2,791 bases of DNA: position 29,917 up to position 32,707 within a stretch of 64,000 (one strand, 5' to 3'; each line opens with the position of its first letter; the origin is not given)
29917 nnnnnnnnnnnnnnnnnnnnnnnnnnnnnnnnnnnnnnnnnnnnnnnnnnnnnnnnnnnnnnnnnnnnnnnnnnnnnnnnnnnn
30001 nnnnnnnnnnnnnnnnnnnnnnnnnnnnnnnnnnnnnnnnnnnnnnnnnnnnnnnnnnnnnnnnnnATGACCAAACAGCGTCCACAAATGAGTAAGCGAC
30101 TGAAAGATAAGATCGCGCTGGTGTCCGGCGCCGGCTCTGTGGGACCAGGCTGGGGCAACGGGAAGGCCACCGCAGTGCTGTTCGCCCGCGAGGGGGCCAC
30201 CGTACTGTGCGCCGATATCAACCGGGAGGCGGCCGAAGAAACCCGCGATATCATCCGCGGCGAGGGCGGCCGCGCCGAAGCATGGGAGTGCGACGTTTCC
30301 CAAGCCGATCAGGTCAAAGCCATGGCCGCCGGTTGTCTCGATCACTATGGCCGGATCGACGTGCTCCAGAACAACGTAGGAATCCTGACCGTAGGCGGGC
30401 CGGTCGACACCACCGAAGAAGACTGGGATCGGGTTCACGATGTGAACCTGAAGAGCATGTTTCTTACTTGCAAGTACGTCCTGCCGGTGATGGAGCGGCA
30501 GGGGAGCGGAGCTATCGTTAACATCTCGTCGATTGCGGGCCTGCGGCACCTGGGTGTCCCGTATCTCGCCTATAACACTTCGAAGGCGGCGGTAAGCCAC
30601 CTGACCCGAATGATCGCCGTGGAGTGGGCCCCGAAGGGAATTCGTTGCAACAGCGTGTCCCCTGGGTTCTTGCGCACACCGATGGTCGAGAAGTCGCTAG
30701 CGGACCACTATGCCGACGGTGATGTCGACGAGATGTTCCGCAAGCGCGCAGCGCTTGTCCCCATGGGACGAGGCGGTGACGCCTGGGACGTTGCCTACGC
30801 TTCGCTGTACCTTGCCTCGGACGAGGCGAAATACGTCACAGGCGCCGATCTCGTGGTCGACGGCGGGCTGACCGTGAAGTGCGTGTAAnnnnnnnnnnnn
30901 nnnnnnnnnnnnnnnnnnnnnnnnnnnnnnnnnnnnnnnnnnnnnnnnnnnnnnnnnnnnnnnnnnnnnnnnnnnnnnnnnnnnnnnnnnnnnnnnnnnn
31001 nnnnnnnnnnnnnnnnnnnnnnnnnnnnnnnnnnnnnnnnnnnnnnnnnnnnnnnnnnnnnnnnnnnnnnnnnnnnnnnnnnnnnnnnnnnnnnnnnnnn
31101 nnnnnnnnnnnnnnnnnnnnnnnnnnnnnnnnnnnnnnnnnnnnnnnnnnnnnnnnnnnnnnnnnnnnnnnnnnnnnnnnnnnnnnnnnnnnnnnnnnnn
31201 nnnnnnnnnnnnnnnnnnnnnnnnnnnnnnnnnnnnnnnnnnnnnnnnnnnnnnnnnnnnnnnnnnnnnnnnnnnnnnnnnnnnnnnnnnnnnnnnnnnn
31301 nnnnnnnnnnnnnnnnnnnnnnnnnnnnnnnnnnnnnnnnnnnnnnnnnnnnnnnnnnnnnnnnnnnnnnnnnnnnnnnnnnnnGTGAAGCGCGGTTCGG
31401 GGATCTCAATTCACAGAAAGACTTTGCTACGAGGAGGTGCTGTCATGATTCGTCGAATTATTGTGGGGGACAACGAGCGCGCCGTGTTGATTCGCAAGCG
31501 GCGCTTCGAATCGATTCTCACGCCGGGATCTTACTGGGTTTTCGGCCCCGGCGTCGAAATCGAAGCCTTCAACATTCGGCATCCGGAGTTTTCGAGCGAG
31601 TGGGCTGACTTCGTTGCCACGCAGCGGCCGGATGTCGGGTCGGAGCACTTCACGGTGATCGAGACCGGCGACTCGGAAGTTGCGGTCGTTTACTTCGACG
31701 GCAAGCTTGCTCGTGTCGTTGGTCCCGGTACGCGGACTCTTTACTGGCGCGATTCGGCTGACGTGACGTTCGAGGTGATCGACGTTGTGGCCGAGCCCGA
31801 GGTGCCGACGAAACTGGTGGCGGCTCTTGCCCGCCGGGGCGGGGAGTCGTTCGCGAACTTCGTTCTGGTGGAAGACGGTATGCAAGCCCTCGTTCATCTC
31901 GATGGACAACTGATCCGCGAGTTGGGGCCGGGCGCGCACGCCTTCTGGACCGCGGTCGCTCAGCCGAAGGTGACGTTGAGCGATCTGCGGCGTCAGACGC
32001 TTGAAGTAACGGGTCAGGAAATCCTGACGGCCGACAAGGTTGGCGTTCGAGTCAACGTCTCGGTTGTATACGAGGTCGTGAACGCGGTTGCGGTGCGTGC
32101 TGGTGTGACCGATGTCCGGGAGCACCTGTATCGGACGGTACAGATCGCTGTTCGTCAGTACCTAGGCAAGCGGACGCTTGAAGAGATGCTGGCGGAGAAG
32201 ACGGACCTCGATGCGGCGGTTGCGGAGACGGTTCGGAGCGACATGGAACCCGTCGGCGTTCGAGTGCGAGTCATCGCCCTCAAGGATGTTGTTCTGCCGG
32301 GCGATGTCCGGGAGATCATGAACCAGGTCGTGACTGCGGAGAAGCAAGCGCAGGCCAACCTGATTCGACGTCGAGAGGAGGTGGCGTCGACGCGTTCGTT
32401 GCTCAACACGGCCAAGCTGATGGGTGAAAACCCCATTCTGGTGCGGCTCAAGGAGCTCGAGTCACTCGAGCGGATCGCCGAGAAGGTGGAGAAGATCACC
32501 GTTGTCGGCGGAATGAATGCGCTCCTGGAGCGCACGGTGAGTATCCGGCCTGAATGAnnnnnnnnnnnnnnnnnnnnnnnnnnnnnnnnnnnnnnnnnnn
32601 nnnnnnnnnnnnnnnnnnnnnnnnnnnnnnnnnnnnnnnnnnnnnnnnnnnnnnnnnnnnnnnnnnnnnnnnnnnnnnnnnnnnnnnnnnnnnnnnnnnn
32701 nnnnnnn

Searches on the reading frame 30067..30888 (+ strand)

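Call 68: search_protein_families(library=pfam, proteins=[window:30067-30888:+], max_evalue=0.001)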
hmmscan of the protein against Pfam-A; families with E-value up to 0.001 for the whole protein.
window:30067-30888:+ (273 aa): 4 families
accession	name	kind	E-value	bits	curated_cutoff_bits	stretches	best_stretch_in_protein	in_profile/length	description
PF13561.12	adh_short_C2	-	5e-67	226.4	27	1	32-269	9-236/236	Enoyl-(Acyl carrier protein) reductase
PF00106.31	adh_short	-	2.4e-51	174.4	26.6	1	17-211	3-191/195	short chain dehydrogenase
PF23441.1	SDR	-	1.3e-06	28.5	27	1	132-268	127-255/258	SDR-like rossmann domain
PF08659.16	KR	-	0.00051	20.4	22.6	1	32-159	24-140/180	KR domain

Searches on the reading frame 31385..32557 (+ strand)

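Call 68: search_protein_families(library=pfam, proteins=[window:31385-32557:+], max_evalue=0.001)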
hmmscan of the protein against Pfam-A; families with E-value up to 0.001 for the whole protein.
window:31385-32557:+ (390 aa): 2 families
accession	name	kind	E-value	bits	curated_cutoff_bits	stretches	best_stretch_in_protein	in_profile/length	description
PF01145.31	Band_7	-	2.6e-29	102.9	23.6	1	166-332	7-175/176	SPFH domain / Band 7 family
PF13421.11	Band_7_1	-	6.8e-06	26.3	24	1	228-316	118-207/211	SPFH domain-Band 7 family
